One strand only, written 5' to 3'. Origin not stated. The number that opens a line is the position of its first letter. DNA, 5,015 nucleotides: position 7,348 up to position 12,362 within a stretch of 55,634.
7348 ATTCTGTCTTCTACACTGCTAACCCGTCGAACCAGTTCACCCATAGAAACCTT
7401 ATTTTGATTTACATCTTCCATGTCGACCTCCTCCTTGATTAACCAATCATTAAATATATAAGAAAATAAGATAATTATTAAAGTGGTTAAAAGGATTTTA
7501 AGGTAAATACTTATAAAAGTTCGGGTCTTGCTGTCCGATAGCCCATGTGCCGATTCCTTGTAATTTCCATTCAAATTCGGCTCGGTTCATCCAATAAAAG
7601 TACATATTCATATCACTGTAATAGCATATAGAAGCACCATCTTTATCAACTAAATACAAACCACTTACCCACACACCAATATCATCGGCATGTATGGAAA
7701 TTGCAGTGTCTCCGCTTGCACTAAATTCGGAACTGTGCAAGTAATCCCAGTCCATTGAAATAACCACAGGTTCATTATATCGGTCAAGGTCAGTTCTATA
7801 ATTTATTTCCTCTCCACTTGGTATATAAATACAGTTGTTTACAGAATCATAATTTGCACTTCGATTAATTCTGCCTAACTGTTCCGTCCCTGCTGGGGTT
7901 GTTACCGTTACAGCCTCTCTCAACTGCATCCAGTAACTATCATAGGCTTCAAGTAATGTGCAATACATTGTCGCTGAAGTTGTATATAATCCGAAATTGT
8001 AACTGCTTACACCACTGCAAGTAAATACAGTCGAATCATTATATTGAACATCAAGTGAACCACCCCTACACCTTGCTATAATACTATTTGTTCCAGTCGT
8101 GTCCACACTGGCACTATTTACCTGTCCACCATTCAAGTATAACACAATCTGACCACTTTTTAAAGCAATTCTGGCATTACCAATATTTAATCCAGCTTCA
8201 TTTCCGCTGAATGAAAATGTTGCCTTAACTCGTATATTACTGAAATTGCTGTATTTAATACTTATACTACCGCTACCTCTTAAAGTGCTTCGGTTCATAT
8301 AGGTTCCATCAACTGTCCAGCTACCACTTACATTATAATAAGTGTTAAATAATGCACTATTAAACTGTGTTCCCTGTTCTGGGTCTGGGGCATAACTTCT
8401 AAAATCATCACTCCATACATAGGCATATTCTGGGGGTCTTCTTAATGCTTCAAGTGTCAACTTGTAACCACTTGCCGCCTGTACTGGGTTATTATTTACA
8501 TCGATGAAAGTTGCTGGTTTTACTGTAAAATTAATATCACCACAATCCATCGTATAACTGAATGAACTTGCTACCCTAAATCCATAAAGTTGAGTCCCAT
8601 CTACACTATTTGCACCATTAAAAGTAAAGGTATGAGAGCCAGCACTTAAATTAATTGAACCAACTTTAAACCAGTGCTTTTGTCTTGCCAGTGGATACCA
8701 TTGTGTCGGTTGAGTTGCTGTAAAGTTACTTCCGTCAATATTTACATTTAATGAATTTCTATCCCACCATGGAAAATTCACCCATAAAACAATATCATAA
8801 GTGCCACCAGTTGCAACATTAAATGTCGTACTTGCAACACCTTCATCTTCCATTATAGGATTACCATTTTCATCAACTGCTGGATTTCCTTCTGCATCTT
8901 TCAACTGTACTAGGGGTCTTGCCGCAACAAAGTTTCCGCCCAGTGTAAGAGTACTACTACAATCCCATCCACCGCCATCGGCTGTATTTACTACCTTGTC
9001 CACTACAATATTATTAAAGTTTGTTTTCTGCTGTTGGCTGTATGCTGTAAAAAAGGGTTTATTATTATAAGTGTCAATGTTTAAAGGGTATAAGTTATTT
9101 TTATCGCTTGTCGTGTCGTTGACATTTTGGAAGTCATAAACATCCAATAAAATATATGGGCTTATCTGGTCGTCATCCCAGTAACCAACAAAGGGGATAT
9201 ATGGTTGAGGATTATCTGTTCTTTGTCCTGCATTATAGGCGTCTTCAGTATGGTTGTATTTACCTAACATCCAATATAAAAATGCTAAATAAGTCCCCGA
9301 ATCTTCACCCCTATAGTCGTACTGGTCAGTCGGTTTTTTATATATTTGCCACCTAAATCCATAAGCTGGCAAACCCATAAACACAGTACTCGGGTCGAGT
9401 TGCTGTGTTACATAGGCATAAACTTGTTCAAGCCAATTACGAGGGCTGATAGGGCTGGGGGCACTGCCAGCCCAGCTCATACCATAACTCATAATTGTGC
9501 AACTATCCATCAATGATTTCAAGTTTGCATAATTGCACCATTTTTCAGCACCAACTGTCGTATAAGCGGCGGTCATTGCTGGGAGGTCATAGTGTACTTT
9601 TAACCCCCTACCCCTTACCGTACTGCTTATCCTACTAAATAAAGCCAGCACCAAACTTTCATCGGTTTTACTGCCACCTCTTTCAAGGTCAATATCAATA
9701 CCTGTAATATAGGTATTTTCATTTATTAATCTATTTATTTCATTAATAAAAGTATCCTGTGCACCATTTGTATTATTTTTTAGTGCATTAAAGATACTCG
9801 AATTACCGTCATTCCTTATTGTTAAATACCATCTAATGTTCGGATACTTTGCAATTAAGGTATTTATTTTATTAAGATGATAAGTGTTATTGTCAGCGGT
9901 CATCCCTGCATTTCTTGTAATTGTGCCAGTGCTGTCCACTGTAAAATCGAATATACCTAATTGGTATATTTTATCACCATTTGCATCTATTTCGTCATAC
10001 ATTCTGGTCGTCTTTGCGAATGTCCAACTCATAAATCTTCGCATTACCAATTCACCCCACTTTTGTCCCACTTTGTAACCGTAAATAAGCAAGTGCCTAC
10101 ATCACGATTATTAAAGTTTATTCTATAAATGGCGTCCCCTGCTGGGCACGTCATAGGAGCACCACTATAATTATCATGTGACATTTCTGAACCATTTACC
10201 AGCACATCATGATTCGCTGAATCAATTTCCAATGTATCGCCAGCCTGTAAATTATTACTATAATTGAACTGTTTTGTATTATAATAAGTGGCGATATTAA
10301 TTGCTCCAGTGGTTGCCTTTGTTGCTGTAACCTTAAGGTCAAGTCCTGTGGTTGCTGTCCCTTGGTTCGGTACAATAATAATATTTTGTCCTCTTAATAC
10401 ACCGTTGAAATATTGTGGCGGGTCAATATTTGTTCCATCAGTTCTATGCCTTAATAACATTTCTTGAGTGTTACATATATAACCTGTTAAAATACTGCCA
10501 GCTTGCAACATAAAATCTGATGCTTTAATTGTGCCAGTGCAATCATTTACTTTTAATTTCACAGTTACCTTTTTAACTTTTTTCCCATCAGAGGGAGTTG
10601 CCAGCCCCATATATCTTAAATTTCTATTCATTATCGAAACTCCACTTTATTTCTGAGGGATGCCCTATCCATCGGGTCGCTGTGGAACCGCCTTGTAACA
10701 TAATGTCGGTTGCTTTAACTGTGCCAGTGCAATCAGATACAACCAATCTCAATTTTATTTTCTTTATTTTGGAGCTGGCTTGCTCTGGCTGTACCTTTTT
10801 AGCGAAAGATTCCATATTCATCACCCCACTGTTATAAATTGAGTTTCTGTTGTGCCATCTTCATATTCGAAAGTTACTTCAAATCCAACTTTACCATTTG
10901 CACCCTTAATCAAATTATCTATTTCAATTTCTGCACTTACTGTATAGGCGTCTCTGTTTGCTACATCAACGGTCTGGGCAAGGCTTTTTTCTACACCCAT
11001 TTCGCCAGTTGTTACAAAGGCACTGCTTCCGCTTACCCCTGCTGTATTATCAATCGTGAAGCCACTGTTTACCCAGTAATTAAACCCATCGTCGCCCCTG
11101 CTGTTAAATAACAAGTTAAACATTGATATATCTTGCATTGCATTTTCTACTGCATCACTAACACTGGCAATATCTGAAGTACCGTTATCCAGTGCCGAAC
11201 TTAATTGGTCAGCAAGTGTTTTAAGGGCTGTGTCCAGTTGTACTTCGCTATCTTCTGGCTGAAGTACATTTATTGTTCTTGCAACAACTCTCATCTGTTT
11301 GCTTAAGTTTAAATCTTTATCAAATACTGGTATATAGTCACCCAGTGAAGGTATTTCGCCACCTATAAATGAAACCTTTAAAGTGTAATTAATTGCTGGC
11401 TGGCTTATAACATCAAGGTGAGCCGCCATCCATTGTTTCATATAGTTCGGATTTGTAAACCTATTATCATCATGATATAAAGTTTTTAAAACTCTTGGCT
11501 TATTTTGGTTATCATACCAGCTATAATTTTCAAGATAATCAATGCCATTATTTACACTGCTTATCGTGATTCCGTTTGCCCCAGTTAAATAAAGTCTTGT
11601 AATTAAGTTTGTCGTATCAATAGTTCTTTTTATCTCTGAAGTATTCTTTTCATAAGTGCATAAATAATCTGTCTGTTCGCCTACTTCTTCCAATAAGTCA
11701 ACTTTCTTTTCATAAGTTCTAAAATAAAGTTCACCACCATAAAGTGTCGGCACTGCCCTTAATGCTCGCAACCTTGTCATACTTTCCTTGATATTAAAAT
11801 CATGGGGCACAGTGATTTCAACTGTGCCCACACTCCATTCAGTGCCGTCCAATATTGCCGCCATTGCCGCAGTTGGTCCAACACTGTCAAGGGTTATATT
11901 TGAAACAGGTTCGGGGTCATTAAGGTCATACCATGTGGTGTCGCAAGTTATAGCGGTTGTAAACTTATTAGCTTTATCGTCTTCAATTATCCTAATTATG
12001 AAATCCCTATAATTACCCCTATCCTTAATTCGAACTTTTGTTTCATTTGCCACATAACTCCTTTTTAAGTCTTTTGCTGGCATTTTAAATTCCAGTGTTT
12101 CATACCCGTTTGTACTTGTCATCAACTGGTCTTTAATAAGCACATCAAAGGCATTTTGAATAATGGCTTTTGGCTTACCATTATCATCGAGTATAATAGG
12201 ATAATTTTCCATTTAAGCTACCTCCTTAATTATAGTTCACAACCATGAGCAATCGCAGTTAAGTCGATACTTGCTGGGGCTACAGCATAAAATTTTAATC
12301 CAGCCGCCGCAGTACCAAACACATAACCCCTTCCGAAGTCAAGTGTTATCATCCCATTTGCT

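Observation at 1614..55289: Thirteen copies of a rigid bipartite element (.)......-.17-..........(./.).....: a phage-specific promoter class that organises the replication, lysis and portal operons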

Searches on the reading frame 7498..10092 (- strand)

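Call 13: search_protein_families(library=phrogs, proteins=[window:7498-10092:-], max_evalue=0.00001)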
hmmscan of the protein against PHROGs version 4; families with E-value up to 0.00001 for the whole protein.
window:7498-10092:- (864 aa): 1 family
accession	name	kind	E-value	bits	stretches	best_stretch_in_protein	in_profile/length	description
phrog_3432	-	tail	3e-183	612.2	1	17-864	4-800/812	minor tail protein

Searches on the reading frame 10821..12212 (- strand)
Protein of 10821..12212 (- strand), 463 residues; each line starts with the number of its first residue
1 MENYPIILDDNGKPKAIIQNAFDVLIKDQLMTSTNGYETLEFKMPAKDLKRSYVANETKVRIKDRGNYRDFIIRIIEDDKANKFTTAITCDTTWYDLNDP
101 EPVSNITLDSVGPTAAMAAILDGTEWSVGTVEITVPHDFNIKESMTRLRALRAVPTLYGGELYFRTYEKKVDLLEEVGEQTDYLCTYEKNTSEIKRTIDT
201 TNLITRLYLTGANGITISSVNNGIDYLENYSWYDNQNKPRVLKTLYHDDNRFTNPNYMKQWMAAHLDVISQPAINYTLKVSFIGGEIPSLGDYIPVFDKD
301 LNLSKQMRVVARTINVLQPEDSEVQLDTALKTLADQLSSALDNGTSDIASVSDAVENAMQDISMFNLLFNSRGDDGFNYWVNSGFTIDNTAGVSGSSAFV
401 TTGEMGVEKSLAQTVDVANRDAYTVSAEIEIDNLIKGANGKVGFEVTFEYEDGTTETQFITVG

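Call 12: search_protein_families(library=phrogs, proteins=[window:10821-12212:-], max_evalue=0.00001)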
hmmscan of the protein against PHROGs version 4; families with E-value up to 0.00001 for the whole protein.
window:10821-12212:- (463 aa): 19 families
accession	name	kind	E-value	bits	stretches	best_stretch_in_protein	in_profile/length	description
phrog_3475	-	tail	2.8e-108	364.2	1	5-460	396-839/841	minor tail protein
phrog_22322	-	tail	2.8e-79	268.2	1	2-461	9-494/562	tail protein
phrog_1067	-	head and packaging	2.5e-28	100.1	1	26-440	27-392/991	minor head protein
phrog_4798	-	tail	4.4e-26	92.4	1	38-348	74-399/796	tail protein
phrog_12312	-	head and packaging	4.4e-26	92.4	1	29-360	23-386/784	virion structural protein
phrog_5555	-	tail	6.7e-24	85.2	1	31-359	30-377/788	tail protein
phrog_36443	-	unknown function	4.5e-20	72.2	1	107-352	112-364/1238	-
phrog_18110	-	unknown function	5.1e-18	65.9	1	7-334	3-320/567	-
phrog_6211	-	tail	1.1e-17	64.3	1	11-234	26-258/1168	minor tail protein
phrog_1330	-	tail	2e-17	63.4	1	7-345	9-376/1361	tail protein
phrog_1775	-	head and packaging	7.1e-17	61.2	1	35-228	38-242/1609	minor head protein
phrog_6253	-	tail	2.2e-15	57.5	1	8-349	6-400/589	minor tail protein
phrog_326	-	other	3.3e-15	56.3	1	67-335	384-660/985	tail protein with endopeptidase domain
phrog_4311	-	head and packaging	4.9e-13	49.5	1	7-325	4-336/651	minor head protein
phrog_7142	-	tail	6.4e-13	49.1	1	11-212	16-213/622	tail protein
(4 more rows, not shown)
